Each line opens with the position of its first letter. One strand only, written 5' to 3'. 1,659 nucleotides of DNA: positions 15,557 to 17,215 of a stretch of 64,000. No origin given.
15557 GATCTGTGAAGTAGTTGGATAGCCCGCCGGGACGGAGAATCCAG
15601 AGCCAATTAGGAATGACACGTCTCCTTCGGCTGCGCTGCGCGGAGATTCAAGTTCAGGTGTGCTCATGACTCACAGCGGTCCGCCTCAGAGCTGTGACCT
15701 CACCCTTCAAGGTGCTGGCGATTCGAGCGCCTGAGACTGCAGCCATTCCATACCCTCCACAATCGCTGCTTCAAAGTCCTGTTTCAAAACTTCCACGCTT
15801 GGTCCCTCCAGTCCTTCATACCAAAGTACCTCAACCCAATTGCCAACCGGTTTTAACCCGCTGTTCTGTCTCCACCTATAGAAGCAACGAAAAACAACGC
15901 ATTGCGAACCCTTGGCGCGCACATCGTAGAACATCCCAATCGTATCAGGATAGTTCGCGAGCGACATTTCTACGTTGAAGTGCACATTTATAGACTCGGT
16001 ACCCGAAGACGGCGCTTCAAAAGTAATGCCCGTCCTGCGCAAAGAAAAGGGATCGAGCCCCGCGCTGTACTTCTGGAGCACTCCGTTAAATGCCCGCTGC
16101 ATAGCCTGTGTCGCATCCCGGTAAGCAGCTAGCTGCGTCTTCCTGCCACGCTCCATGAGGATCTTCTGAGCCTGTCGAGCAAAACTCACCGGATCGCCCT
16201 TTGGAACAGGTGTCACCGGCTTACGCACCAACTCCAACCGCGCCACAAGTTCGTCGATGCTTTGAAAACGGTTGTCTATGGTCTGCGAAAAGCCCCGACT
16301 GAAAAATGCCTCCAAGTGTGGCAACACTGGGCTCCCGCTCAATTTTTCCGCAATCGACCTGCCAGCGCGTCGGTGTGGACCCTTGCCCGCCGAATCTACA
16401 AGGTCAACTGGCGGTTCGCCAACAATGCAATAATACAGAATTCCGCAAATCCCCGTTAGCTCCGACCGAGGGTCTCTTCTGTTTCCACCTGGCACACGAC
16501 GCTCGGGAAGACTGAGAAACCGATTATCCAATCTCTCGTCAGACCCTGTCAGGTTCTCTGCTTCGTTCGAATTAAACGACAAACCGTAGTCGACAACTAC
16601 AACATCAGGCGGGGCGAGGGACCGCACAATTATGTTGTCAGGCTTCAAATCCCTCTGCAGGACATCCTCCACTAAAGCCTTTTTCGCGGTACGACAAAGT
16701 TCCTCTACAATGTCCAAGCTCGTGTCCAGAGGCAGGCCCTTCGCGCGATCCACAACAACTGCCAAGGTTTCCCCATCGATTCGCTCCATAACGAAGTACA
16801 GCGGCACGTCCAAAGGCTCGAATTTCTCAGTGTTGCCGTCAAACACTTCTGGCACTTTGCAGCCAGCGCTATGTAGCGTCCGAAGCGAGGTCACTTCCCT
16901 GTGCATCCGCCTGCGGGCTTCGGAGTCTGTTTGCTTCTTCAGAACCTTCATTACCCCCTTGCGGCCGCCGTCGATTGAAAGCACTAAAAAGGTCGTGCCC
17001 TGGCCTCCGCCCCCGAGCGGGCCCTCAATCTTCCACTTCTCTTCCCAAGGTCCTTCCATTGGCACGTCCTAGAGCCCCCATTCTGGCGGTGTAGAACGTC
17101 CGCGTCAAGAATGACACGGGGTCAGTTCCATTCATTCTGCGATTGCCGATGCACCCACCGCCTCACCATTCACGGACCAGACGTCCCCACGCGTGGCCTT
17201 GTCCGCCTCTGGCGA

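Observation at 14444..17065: Ser/Thr kinase + SIR2-like two-gene module: candidate undescribed NAD-depleting defence system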

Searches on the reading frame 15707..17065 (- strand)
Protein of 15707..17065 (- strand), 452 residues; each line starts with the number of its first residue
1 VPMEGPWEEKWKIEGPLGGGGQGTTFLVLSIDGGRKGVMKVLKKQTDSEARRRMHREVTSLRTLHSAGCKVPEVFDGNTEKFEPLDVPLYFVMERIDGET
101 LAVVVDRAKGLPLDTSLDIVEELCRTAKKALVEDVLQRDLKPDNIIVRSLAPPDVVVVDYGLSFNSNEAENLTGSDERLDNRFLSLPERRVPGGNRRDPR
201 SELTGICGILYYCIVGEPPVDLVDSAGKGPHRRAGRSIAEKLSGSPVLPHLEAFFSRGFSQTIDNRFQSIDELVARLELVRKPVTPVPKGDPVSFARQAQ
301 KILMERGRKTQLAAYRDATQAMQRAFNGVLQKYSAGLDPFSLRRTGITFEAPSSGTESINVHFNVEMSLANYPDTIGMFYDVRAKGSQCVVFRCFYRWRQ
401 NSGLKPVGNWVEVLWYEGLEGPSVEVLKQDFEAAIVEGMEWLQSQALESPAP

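Call 3: search_protein_families(library=pfam, proteins=[window:15707-17065:-], max_evalue=1)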
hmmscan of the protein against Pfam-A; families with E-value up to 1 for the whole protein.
window:15707-17065:- (452 aa): 4 families
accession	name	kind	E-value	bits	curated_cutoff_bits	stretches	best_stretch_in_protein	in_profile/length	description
PF00069.31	Pkinase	-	1.9e-13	50.8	31.7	1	13-174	3-154/263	Protein kinase domain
PF01636.29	APH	-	1.6e-06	28.5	23.2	1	37-124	21-101/239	Phosphotransferase enzyme family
PF07714.23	PK_Tyr_Ser-Thr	-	0.00051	19.9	23.1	1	36-177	30-164/258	Protein tyrosine and serine/threonine kinase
PF06293.20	Kdo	-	0.016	15.1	21.3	1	48-149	52-153/207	Lipopolysaccharide kinase (Kdo/WaaP) family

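Call 4: search_protein_families(library=padloc, proteins=[window:15707-17065:-], max_evalue=1)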
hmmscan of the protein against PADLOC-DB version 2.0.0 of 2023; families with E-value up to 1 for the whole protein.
window:15707-17065:- (452 aa): 32 families (the best 25 are shown)
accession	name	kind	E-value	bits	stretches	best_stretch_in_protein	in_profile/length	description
PDLC04049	PD-T4-6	-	2.1e-102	341.2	1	5-335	7-335/442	-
PDLC04046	PD-T4-6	-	2.9e-82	275.1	1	5-347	9-348/427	-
PDLC04058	PD-T4-6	-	4.9e-76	254.6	1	6-335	8-335/460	-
PDLC04063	PD-T4-6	-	3.1e-70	235.5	1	6-337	13-344/564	-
PDLC04059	PD-T4-6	-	7.1e-68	227.6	1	9-338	4-329/433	-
PDLC04056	PD-T4-6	-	7.9e-66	220.9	1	6-283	2-271/415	-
PDLC04042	PD-T4-6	-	5.8e-29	99.6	1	7-284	7-276/292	-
PDLC04053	PD-T4-6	-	3.1e-27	93.9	1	7-301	7-292/311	-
PDLC04041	PD-T4-6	-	4.6e-23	80.2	1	7-277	26-290/443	-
PDLC04054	PD-T4-6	-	1.8e-22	78.3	1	11-287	12-280/347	-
PDLC04061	PD-T4-6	-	9.1e-22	76.2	1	9-323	16-323/510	-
PDLC04047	PD-T4-6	-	1.8e-21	74.6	1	9-283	10-275/327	-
PDLC04060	PD-T4-6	-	2.4e-21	74.2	1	9-282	8-271/486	-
PDLC04043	PD-T4-6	-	2.5e-18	64.4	1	11-280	17-277/452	-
PDLC04039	PD-T4-6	-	9.4e-17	59.1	1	9-278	14-273/458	-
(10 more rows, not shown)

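Call 5: search_protein_families(library=ncbifam, proteins=[window:15707-17065:-], max_evalue=1)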
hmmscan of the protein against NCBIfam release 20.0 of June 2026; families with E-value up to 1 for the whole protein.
window:15707-17065:- (452 aa): 16 families
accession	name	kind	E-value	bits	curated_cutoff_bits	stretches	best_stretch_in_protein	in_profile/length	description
NF033483.0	PknB_PASTA_kin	equivalog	2.7e-18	66.3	450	1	9-286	7-274/563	Stk1 family PASTA domain-containing Ser/Thr kinase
NF052427.1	StpK7MSMEG_1200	equivalog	1.5e-15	56.8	900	1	11-282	9-270/601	serine/threonine protein kinase StpK7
NF047741.1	antiphage_MADS6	equivalog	1.7e-14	53.3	460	2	8-124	494-601/612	methylation-associated defense system protein kinase MAD6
NF033442.0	BREX_PglW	equivalog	3.1e-13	48.4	990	1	8-280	511-769/1391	BREX system serine/threonine kinase PglW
NF038150.1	lanthi_synth_IV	equivalog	1.1e-10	40.6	650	1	42-299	227-475/851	class IV lanthionine synthetase LanL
TIGR03724.2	arch_bud32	equivalog_domain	2.6e-08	33.6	125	1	51-171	37-139/193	KEOPS complex kinase/ATPase Bud32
NF043056.1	T4SS_LegK1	equivalog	1.7e-07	30.2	550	1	38-171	107-247/516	Dot/Icm T4SS effector kinase LegK1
NF009651.0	PRK13184.1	equivalog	5.8e-06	24.5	839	1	107-170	106-167/932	serine/threonine-protein kinase PknD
TIGR03903.1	TOMM_kin_cyc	equivalog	2.5e-05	22.3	705.75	1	35-173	4-144/1267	TOMM system kinase/cyclase fusion protein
NF011464.0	PRK14879.1-7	equivalog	3.2e-05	23.8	246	1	51-165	50-151/221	Kae1-associated kinase Bud32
NF007174.0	PRK09605.1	equivalog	5.2e-05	21.9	447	1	51-172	380-482/535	bifunctional N(6)-L-threonylcarbamoyladenine synthase/serine/threonine protein kinase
NF011460.0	PRK14879.1-1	equivalog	8.3e-05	21.8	199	1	90-173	87-167/232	Kae1-associated kinase Bud32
NF058632.1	SerThrKinPrkT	equivalog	0.00013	21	280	1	4-161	15-163/322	serine/threonine protein kinase PrkT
NF011463.0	PRK14879.1-4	equivalog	0.00038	19.9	188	1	50-171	61-168/237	Kae1-associated kinase Bud32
NF038151.1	lanthi_synth_III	equivalog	0.00049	18.6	575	1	45-170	261-390/833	class III lanthionine synthetase LanKC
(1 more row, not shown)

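Call 16: find_homologous_proteins(query=window:15707-17065:-)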
Query window:15707-17065:- (452 aa): 373 proteins with E <= 0.001 among 8000 candidates; the best 120 are listed.
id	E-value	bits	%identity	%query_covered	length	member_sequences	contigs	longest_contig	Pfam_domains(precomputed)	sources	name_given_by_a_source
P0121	0.0e+0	1026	100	100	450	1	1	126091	PF00069.32,PF01636.30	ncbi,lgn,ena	-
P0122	6.4e-137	475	48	99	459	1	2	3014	PF07714.24,PF00069.32,PF01636.30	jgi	jgi:serine/threonine protein kinase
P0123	1.3e-130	454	48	98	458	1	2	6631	PF07714.24,PF00069.32,PF01636.30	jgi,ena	-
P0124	9.1e-128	445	48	98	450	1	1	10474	PF07714.24,PF00069.32,PF03109.23,PF01163.29,PF01636.30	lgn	-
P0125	6.0e-127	442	47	99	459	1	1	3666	PF07714.24,PF00069.32,PF01636.30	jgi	-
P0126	1.5e-125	438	50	92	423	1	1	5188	PF06293.21,PF07714.24,PF00069.32,PF03109.23,PF01636.30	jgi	-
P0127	1.5e-124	434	46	98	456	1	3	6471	PF06293.21,PF07714.24,PF00069.32,PF01636.30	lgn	-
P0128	7.2e-124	432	48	99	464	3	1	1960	PF07714.24,PF00069.32,PF01636.30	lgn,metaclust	metaclust:\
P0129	1.8e-122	427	46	99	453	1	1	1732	PF07714.24,PF00069.32,PF01636.30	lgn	-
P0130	1.6e-121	424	44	97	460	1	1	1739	PF07714.24,PF00069.32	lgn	-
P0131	3.4e-121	423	46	99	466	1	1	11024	PF07714.24,PF00069.32,PF01636.30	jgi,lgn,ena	-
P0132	6.7e-120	419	46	99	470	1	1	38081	PF07714.24,PF00069.32,PF01636.30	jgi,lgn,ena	-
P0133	1.0e-118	415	47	98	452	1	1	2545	PF06293.21,PF07714.24,PF00069.32,PF01636.30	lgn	-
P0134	4.3e-118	413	46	98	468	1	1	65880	PF07714.24,PF00069.32,PF01163.29,PF01636.30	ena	-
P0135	2.3e-116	407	44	99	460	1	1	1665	PF07714.24,PF00069.32,PF01636.30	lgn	-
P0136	7.5e-116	406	46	99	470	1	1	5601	PF07714.24,PF00069.32,PF01636.30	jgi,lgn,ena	-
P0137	6.6e-112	393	42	99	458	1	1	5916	PF06293.21,PF07714.24,PF00069.32,PF03109.23,PF01636.30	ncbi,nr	ncbi:MAG: phosphotransferase [Planctomycetota bacterium]|nr:phosphotransferase [Planctomycetota bact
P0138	1.3e-111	392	44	98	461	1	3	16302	PF06293.21,PF07714.24,PF00069.32,PF03109.23,PF01163.29,PF01636.30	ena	-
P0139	3.8e-111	390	42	99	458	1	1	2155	PF06293.21,PF07714.24,PF00069.32,PF01636.30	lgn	-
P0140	1.8e-109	384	41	99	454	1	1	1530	PF07714.24,PF00069.32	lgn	-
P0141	3.9e-108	380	43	99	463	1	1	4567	PF07714.24,PF00069.32,PF01636.30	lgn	-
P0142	5.2e-107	376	41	99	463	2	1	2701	PF07714.24,PF00069.32,PF01636.30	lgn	-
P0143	4.9e-105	370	39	97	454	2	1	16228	PF06293.21,PF07714.24,PF00069.32,PF01636.30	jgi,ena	-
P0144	9.5e-104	366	51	76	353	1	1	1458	PF07714.24,PF00069.32,PF01636.30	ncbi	-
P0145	4.0e-103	364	43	98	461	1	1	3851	PF07714.24,PF00069.32,PF01636.30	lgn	-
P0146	2.9e-101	357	41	99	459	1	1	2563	PF07714.24,PF00069.32,PF01636.30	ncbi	-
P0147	1.0e-98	349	39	98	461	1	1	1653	PF07714.24,PF00069.32,PF01636.30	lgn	-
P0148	1.2e-98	349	38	99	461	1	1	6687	PF07714.24,PF00069.32,PF01636.30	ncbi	-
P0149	1.8e-98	348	41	96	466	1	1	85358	PF06293.21,PF07714.24,PF00069.32,PF01636.30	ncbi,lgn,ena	-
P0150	3.5e-97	344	43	97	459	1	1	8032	PF07714.24,PF00069.32,PF01636.30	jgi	jgi:serine/threonine protein kinase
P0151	9.8e-97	342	43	92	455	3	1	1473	PF07714.24,PF00069.32,PF03109.23,PF01163.29,PF01636.30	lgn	-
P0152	1.2e-96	342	42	99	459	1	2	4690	PF07714.24,PF00069.32,PF03109.23,PF01636.30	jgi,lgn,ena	-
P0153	2.7e-96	341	39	99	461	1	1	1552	PF07714.24,PF00069.32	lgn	-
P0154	8.0e-96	339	41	99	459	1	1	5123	PF07714.24,PF00069.32,PF01636.30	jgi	jgi:serine/threonine protein kinase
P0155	1.2e-95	339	41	97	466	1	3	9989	PF07714.24,PF00069.32,PF01636.30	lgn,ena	-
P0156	2.3e-95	338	49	75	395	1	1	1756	PF06293.21,PF07714.24,PF00069.32,PF01636.30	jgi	jgi:eukaryotic-like serine/threonine-protein kinase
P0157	3.2e-95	337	47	79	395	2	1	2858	PF06293.21,PF07714.24,PF00069.32,PF03109.23,PF01163.29,PF01636.30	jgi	jgi:serine/threonine-protein kinase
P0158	1.1e-94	336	39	100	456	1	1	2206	PF07714.24,PF00069.32,PF01163.29,PF01636.30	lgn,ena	-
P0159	3.2e-94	334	39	98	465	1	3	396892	PF07714.24,PF00069.32,PF01636.30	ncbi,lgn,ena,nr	ncbi:MAG: protein kinase [Planctomycetes bacterium]|nr:protein kinase [Planctomycetota bacterium]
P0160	5.6e-94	333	42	97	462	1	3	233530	PF07714.24,PF00069.32,PF01636.30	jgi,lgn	jgi:serine/threonine protein kinase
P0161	1.1e-93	332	42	98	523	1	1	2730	PF06293.21,PF07714.24,PF00069.32,PF01636.30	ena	-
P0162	6.5e-93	330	41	98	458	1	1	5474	PF07714.24,PF00069.32,PF01636.30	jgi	-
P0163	2.5e-92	328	41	98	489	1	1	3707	PF07714.24,PF00069.32,PF03109.23,PF01636.30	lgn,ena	-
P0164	8.5e-92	326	43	87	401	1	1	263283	PF00069.32,PF03109.23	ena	-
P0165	1.0e-91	326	42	99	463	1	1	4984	PF06293.21,PF07714.24,PF00069.32,PF01163.29,PF01636.30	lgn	-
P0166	1.8e-91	325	41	98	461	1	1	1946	PF07714.24,PF00069.32,PF03109.23,PF01636.30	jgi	-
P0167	4.0e-91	324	41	99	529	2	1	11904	PF07714.24,PF00069.32,PF01636.30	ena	-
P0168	5.7e-91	323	43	87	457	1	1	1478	PF07714.24,PF00069.32,PF01636.30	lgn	-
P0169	8.5e-91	323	43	92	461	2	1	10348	PF07714.24,PF00069.32,PF03109.23,PF01163.29,PF01636.30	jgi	jgi:serine/threonine protein kinase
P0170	1.3e-90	322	40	98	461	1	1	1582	PF07714.24,PF00069.32,PF01163.29,PF01636.30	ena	-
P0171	2.5e-90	321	39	97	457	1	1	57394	PF07714.24,PF00069.32,PF01636.30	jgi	jgi:serine/threonine protein kinase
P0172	2.9e-90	321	40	98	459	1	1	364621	PF06293.21,PF07714.24,PF00069.32,PF01636.30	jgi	jgi:serine/threonine protein kinase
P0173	2.3e-89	318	41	92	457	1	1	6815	PF07714.24,PF00069.32,PF01636.30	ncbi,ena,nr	ncbi:MAG TPA: protein kinase [Verrucomicrobiae bacterium]|nr:protein kinase [Verrucomicrobiae bacter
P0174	2.7e-89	318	38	98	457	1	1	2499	PF07714.24,PF00069.32,PF01163.29,PF01636.30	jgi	-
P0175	4.2e-89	317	40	98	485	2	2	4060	PF07714.24,PF00069.32,PF03109.23,PF01636.30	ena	-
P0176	4.8e-89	317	39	97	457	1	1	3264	PF07714.24,PF00069.32,PF01163.29,PF01636.30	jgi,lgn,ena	-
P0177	5.7e-89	317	40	98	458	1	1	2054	PF07714.24,PF00069.32,PF01636.30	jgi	jgi:serine/threonine protein kinase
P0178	6.5e-89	317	38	99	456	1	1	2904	PF07714.24,PF00069.32,PF01636.30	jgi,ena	-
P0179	1.2e-88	316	39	97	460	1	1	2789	PF07714.24,PF00069.32,PF03109.23,PF01636.30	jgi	jgi:serine/threonine protein kinase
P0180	1.3e-88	316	40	92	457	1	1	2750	PF07714.24,PF00069.32,PF03109.23,PF01163.29,PF01636.30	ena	-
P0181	1.7e-88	315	39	99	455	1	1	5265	PF07714.24,PF00069.32,PF03109.23,PF01636.30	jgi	jgi:serine/threonine-protein kinase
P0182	2.6e-88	315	43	87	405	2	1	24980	PF00069.32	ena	-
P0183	5.4e-88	314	40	92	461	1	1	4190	PF07714.24,PF00069.32,PF01636.30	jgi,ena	-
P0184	6.6e-88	313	40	98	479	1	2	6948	PF07714.24,PF00069.32,PF01636.30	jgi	jgi:serine/threonine protein kinase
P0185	1.1e-87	313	40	92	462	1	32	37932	PF07714.24,PF00069.32,PF01636.30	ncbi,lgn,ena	-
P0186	1.1e-87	313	38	99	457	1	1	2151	PF07714.24,PF00069.32,PF01163.29,PF01636.30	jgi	jgi:serine/threonine protein kinase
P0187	1.9e-87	312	40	99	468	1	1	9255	PF07714.24,PF00069.32,PF01636.30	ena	-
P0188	4.0e-87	311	39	95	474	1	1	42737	PF07714.24,PF00069.32,PF01636.30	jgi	jgi:serine/threonine protein kinase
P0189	5.7e-87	310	39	97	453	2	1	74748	PF07714.24,PF00069.32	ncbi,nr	ncbi:MAG TPA: protein kinase [Verrucomicrobiae bacterium]|nr:protein kinase [Verrucomicrobiae bacter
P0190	9.1e-87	310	41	94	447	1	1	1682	PF07714.24,PF00069.32,PF01636.30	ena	-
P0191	1.0e-86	309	41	92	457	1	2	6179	PF07714.24,PF00069.32,PF03109.23,PF01636.30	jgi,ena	jgi:serine/threonine-protein kinase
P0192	1.1e-86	309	41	92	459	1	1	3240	PF07714.24,PF00069.32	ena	-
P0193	1.3e-86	309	39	98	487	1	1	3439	PF07714.24,PF00069.32,PF01636.30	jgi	jgi:serine/threonine protein kinase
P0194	1.4e-86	309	37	99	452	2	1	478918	PF07714.24,PF00069.32,PF01163.29,PF01636.30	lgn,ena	-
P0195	3.1e-86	308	40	97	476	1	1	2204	PF07714.24,PF00069.32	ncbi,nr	ncbi:MAG TPA: protein kinase, partial [Pirellulales bacterium]|nr:protein kinase [Pirellulales bacte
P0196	3.2e-86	308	40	100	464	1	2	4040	PF07714.24,PF00069.32,PF03109.23,PF01163.29,PF01636.30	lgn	-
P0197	5.0e-86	307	38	98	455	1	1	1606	PF07714.24,PF00069.32,PF01636.30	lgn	-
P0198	5.1e-86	307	39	88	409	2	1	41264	PF00069.32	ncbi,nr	ncbi:MAG: protein kinase, partial [Planctomycetes bacterium]|nr:protein kinase [Planctomycetota bact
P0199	5.2e-86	307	39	98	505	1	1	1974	PF07714.24,PF00069.32,PF01636.30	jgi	jgi:eukaryotic-like serine/threonine-protein kinase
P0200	9.3e-86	306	40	98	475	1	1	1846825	PF07714.24,PF00069.32,PF01636.30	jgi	jgi:serine/threonine protein kinase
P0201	1.0e-85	306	47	75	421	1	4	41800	PF07714.24,PF00069.32,PF01636.30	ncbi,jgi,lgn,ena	jgi:serine/threonine protein kinase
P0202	1.3e-85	306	36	98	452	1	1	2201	PF06293.21,PF07714.24,PF00069.32,PF03109.23,PF01163.29,PF01636.30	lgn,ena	-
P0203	4.7e-85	304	47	78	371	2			PF07714.24,PF00069.32,PF03109.23,PF01163.29,PF01636.30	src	-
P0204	7.1e-85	303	38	98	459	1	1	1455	PF07714.24,PF00069.32,PF01636.30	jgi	jgi:serine/threonine protein kinase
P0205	1.7e-84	302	40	96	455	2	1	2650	PF07714.24,PF00069.32,PF01636.30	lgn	-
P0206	1.9e-84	302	39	98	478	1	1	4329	PF06293.21,PF07714.24,PF00069.32,PF01636.30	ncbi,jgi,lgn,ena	-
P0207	2.8e-84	301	39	98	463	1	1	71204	PF07714.24,PF00069.32,PF01636.30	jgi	jgi:serine/threonine protein kinase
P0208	3.8e-84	301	38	99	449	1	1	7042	PF06293.21,PF07714.24,PF00069.32,PF01163.29,PF01636.30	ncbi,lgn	-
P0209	1.5e-83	299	38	97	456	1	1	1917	PF07714.24,PF00069.32,PF01636.30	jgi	jgi:serine/threonine-protein kinase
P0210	2.6e-83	298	37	98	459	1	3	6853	PF06293.21,PF07714.24,PF00069.32,PF01636.30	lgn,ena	-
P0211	2.7e-83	298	38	98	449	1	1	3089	PF06293.21,PF07714.24,PF00069.32,PF01636.30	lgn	-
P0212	3.1e-83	298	40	87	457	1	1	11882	PF07714.24,PF00069.32,PF01636.30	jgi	jgi:serine/threonine-protein kinase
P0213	8.5e-83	297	39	97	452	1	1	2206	PF07714.24,PF00069.32,PF03109.23,PF01636.30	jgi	jgi:serine/threonine protein kinase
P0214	9.9e-83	296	36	98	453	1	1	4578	PF07714.24,PF00069.32,PF03109.23,PF01163.29,PF01636.30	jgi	jgi:eukaryotic-like serine/threonine-protein kinase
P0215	1.1e-82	296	37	96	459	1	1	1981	PF06293.21,PF07714.24,PF00069.32,PF01636.30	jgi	jgi:serine/threonine protein kinase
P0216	1.6e-82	296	38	98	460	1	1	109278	PF07714.24,PF00069.32,PF01636.30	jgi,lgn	-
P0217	4.0e-82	294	50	62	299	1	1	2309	PF06293.21,PF07714.24,PF00069.32,PF03109.23,PF01163.29,PF01636.30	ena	-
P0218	4.4e-81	291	37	97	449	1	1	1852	PF06293.21,PF07714.24,PF00069.32,PF01163.29,PF01636.30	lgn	-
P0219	7.6e-81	290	41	88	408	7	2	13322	PF07714.24,PF00069.32,PF01636.30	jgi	-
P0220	1.6e-80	289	39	98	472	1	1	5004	PF07714.24,PF00069.32,PF01636.30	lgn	-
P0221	2.9e-80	288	36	98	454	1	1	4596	PF06293.21,PF07714.24,PF00069.32,PF01636.30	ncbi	-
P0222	3.8e-80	288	38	92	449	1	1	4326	PF06293.21,PF07714.24,PF00069.32,PF01636.30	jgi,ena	-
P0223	4.3e-80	288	37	99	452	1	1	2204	PF07714.24,PF00069.32,PF01636.30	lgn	-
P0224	7.4e-80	287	41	89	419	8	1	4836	PF07714.24,PF00069.32,PF03109.23,PF01163.29,PF01636.30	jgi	jgi:serine/threonine protein kinase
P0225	1.3e-79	286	36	97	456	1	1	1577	PF07714.24,PF00069.32,PF01636.30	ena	-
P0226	1.4e-79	286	40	86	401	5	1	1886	PF07714.24,PF00069.32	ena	-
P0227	2.7e-79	285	38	96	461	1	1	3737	PF06293.21,PF07714.24,PF00069.32,PF01636.30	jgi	jgi:serine/threonine protein kinase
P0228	6.4e-79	284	36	99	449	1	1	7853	PF07714.24,PF00069.32,PF01636.30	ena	-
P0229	1.3e-78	283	35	98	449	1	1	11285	PF07714.24,PF00069.32,PF01636.30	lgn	-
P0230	4.1e-78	281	37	98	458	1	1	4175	PF07714.24,PF00069.32,PF03109.23,PF01636.30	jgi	-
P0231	1.0e-77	280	37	99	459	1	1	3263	PF06293.21,PF07714.24,PF00069.32,PF01163.29,PF01636.30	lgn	-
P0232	1.2e-77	280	37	96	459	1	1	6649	PF07714.24,PF00069.32,PF01636.30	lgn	-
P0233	1.4e-77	279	37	99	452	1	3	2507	PF07714.24,PF00069.32,PF01636.30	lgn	-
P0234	2.6e-77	278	37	99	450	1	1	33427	PF07714.24,PF00069.32,PF01636.30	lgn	-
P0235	3.8e-77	278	37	95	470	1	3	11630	PF07714.24,PF00069.32,PF03109.23,PF01636.30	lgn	-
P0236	4.2e-77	278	53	60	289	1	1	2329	PF07714.24,PF00069.32,PF03109.23,PF01636.30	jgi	jgi:serine/threonine-protein kinase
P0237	4.9e-77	278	37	99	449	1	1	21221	PF06293.21,PF07714.24,PF00069.32,PF01636.30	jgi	jgi:serine/threonine protein kinase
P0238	8.4e-77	277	43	74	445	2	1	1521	PF07714.24,PF00069.32,PF01636.30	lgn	-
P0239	1.3e-76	276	37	98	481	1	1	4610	PF07714.24,PF00069.32,PF01636.30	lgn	-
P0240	1.9e-76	276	36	98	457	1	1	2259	PF07714.24,PF00069.32,PF03109.23,PF01636.30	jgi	jgi:serine/threonine protein kinase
